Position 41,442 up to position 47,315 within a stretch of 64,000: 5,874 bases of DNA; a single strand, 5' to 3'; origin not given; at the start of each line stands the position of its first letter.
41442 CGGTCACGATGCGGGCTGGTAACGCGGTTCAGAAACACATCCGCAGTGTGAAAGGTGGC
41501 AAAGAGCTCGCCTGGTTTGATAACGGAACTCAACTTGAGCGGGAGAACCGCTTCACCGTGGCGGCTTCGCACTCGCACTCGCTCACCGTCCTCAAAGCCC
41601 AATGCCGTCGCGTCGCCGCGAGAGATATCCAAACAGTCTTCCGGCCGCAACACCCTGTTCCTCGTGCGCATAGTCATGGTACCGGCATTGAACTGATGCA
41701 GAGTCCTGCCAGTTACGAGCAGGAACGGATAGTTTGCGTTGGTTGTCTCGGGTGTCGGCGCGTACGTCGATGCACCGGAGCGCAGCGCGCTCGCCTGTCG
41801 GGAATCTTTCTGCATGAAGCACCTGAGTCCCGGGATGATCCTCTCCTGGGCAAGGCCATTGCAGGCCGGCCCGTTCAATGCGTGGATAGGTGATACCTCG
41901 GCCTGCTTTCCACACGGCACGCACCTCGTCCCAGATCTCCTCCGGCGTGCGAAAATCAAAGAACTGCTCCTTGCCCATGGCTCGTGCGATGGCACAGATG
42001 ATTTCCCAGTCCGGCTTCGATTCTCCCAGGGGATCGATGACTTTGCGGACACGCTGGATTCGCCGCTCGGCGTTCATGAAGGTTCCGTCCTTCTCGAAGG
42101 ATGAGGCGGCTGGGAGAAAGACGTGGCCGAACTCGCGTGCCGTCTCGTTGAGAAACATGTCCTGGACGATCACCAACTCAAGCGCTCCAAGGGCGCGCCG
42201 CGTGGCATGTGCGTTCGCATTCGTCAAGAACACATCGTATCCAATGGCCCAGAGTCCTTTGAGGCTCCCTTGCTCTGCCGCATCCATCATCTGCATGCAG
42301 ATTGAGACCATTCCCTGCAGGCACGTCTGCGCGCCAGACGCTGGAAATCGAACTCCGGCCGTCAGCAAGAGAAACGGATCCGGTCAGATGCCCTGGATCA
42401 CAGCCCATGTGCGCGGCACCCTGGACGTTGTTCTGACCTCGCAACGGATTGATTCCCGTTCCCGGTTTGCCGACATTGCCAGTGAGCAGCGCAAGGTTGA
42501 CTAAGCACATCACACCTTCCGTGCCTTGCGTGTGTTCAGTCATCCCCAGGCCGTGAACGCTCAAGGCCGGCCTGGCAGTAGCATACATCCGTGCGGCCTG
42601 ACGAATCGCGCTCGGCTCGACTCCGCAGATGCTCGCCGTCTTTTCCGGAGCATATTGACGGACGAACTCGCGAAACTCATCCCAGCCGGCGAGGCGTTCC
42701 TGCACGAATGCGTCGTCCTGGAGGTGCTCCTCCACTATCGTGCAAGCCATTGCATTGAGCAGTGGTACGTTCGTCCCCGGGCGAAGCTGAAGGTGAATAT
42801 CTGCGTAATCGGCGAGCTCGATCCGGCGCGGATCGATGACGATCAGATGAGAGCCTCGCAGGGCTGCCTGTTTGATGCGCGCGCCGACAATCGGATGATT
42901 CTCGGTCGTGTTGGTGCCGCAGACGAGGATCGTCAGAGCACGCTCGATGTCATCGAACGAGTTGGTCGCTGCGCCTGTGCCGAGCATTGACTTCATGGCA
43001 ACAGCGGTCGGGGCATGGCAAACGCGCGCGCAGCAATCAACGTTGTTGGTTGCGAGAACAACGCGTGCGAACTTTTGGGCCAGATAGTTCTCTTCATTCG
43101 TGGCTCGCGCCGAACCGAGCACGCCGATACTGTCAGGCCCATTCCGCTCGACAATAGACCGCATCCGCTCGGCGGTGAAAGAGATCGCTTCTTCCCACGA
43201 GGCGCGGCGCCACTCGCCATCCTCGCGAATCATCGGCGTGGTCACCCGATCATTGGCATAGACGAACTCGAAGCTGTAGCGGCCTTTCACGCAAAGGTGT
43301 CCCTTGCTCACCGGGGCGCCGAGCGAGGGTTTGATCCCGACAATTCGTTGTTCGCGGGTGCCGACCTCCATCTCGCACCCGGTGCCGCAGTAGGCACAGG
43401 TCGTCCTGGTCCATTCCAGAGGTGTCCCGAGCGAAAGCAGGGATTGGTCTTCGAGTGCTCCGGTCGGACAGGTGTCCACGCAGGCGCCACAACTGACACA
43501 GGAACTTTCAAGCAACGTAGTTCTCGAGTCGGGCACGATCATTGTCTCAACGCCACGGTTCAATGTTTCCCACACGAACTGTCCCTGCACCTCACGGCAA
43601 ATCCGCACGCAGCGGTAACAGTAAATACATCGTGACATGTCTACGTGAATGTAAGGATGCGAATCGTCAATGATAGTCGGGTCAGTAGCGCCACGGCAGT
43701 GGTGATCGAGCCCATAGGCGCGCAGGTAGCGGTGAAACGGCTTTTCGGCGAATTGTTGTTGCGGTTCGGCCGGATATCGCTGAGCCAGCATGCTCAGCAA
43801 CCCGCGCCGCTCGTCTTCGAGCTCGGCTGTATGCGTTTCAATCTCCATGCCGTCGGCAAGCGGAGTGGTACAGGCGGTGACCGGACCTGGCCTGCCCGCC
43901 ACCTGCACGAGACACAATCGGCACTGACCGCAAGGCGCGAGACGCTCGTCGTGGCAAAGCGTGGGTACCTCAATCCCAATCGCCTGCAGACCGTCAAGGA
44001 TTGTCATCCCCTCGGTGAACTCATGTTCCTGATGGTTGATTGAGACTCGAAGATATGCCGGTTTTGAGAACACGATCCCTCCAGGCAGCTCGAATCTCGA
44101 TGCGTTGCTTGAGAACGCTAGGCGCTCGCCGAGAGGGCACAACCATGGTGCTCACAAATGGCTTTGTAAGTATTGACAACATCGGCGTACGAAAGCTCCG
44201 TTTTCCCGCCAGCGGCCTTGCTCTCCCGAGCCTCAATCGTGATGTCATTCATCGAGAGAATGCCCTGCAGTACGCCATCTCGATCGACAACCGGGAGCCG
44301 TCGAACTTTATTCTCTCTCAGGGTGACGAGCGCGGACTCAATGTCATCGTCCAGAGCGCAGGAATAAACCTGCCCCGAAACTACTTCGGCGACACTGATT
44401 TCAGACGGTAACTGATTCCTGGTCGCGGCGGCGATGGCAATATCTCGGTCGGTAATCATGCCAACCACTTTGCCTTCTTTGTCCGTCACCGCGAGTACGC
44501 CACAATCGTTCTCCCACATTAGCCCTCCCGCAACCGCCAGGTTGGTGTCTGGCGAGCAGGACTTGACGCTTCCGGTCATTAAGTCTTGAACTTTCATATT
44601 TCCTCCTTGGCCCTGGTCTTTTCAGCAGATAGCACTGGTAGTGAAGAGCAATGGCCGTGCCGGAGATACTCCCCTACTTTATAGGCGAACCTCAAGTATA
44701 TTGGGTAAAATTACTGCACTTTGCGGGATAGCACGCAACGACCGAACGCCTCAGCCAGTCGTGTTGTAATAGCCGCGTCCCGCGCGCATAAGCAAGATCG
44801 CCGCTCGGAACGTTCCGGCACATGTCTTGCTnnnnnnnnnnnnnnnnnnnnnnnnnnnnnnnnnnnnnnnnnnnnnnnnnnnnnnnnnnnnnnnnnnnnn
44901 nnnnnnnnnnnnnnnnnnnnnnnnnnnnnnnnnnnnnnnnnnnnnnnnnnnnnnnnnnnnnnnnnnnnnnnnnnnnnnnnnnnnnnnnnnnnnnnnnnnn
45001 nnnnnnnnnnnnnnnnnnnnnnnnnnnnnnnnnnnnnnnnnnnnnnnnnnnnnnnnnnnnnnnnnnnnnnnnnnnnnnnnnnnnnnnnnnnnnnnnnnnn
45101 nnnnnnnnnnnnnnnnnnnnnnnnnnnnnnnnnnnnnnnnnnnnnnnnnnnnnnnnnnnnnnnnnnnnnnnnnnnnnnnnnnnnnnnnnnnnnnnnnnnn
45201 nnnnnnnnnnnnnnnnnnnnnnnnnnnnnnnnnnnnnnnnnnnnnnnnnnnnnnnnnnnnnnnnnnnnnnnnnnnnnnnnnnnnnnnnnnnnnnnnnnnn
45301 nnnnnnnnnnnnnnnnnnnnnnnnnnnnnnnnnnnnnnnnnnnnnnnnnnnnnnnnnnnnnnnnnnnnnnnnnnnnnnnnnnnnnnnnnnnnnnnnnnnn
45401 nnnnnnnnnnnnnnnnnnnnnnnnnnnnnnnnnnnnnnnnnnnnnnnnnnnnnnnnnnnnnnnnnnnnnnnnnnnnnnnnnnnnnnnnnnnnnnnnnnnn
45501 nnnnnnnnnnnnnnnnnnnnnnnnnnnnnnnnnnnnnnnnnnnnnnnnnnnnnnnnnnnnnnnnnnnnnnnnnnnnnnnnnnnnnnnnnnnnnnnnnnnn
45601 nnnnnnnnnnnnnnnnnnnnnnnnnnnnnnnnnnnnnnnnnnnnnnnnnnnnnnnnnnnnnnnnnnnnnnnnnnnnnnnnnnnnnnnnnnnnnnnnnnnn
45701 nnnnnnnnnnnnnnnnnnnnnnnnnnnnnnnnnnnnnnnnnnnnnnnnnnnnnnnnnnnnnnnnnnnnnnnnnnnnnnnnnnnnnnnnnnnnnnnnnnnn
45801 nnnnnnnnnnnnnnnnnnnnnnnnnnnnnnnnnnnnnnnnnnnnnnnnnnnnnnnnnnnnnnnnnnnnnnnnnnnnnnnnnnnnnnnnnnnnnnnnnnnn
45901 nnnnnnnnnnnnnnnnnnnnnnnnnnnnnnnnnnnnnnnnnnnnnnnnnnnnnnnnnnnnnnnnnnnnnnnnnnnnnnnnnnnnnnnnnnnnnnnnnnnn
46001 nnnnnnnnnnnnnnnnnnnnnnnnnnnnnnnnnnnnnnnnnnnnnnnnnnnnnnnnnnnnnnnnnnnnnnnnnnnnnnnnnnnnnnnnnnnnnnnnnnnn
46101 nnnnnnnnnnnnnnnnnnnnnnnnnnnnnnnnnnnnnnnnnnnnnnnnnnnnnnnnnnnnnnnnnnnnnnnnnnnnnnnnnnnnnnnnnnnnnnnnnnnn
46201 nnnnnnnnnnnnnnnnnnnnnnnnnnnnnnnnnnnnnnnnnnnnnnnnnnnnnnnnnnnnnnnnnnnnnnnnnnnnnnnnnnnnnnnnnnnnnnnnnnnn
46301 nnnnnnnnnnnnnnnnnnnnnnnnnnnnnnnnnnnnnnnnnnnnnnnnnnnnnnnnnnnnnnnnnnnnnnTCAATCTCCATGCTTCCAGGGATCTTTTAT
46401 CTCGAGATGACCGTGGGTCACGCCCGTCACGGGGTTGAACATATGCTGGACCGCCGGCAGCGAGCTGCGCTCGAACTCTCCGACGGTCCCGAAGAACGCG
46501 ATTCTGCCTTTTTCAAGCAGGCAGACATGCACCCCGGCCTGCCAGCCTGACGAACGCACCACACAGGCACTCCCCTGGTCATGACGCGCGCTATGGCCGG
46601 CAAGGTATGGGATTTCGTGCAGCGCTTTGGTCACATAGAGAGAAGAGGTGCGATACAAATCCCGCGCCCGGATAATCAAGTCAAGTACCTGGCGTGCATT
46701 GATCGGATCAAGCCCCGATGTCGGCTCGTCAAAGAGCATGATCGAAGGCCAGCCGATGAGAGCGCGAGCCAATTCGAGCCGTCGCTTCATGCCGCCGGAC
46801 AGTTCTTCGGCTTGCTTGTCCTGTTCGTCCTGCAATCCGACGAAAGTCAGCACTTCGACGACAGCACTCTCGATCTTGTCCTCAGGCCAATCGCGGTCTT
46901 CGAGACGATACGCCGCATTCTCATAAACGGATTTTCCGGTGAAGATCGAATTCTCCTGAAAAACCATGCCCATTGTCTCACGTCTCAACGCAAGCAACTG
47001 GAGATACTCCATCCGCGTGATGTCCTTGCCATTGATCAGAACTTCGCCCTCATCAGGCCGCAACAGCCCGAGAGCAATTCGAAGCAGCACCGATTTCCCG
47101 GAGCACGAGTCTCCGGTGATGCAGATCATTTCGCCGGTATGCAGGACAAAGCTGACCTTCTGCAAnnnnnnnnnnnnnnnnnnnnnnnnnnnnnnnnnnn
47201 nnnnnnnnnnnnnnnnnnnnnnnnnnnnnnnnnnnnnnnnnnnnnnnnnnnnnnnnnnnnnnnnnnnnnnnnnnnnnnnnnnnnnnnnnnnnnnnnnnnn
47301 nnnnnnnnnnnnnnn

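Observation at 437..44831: At least eleven sigma-54 (-24/-12) promoter matches sit in front of stress and redox genes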

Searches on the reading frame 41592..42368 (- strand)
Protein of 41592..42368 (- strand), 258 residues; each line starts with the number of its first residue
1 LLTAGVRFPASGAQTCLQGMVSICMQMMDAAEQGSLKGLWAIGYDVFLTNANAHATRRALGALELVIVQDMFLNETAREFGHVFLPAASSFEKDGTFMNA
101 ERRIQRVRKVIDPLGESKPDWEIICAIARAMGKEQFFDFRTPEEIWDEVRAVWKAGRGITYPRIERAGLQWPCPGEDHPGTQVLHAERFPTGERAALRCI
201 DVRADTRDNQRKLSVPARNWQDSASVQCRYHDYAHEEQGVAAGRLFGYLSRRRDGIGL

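Call 44: search_protein_families(library=pfam, proteins=[window:41592-42368:-], max_evalue=0.001)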
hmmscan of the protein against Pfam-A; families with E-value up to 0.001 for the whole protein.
window:41592-42368:- (258 aa): 1 family
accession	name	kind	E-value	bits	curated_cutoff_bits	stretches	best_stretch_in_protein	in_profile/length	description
PF00384.28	Molybdopterin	-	3.4e-25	89.3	24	1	25-129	248-352/353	Molybdopterin oxidoreductase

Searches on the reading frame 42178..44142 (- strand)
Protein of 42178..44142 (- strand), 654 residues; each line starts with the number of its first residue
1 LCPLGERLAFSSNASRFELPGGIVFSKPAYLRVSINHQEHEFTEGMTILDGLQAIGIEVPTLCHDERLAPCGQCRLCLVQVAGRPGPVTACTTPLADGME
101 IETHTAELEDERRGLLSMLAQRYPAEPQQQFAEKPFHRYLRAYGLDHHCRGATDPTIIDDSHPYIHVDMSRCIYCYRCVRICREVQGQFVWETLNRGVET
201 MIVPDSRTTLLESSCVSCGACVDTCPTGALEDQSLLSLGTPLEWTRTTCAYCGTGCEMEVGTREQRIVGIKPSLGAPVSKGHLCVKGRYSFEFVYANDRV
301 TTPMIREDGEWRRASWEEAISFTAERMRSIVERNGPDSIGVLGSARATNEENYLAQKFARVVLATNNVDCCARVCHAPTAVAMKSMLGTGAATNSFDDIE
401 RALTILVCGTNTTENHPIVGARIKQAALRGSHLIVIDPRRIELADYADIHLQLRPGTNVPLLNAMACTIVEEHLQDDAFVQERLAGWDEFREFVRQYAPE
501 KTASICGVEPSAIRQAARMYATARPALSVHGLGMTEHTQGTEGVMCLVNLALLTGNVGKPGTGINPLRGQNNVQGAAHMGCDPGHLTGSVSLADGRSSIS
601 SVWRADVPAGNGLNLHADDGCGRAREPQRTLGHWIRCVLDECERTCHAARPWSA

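Call 7: search_protein_families(library=pfam, proteins=[window:42178-44142:-], max_evalue=0.01)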
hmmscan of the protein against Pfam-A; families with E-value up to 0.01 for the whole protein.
window:42178-44142:- (654 aa): 15 families
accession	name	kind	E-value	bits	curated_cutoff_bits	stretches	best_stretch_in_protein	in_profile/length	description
PF00384.28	Molybdopterin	-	9.7e-47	160.1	24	1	299-580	1-235/353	Molybdopterin oxidoreductase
PF13510.11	Fer2_4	-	8.3e-18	64.7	22.8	1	31-105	4-81/82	2Fe-2S iron-sulfur cluster binding domain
PF04879.21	Molybdop_Fe4S4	-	5.3e-17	62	22.7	1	243-295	2-54/55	Molybdopterin oxidoreductase Fe4S4 domain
PF22117.2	Fer4_Nqo3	-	6.2e-12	46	27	1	163-230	2-66/67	NADH-quinone oxidoreductase subunit 3, ferredoxin-like domain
PF00037.32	Fer4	-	7e-08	32.4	21.1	2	212-231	5-24/24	4Fe-4S binding domain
PF12838.12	Fer4_7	-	4.5e-07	30.7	27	1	171-229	1-52/52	4Fe-4S dicluster domain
PF14697.11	Fer4_21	-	2e-06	28.3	35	1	166-229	2-56/59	4Fe-4S dicluster domain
PF13187.11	Fer4_9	-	2.7e-05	24.5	27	1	171-229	1-51/52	4Fe-4S dicluster domain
PF13183.11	Fer4_8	-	8.4e-05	23.5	27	1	169-228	2-67/68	4Fe-4S dicluster domain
PF12837.12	Fer4_6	-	0.00011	22.4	25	2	213-230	7-24/24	4Fe-4S binding domain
PF13484.11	Fer4_16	-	0.0011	20.2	30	1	215-233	2-20/66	4Fe-4S double cluster binding domain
PF13459.11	Fer4_15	-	0.0015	19.6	22.4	0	165-185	1-21/66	4Fe-4S single cluster domain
PF12800.12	Fer4_4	-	0.0016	19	24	1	213-228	2-17/17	4Fe-4S binding domain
PF12797.12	Fer4_2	-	0.0028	18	24.5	1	212-227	7-22/22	4Fe-4S binding domain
PF13237.11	Fer4_10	-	0.004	17.5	25.5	0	212-256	6-48/53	4Fe-4S dicluster domain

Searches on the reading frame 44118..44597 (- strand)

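Call 7: search_protein_families(library=pfam, proteins=[window:44118-44597:-], max_evalue=0.01)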
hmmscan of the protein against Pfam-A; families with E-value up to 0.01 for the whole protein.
window:44118-44597:- (159 aa): 1 family
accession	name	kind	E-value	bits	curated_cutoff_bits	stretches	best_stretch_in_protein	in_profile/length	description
PF00571.33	CBS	-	2.1e-22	79.7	24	2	69-120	1-52/57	CBS domain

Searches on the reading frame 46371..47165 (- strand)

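Call 44: search_protein_families(library=pfam, proteins=[window:46371-47165:-], max_evalue=0.001)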
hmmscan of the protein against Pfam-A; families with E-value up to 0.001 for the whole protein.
window:46371-47165:- (264 aa): 2 families
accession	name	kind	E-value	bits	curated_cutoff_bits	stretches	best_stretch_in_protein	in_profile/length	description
PF00005.33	ABC_tran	-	2.1e-31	109.8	25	1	2-150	2-137/137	ABC transporter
PF13304.12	AAA_21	-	3.5e-05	24.5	27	0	96-164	220-283/304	AAA domain, putative AbiEii toxin, Type IV TA system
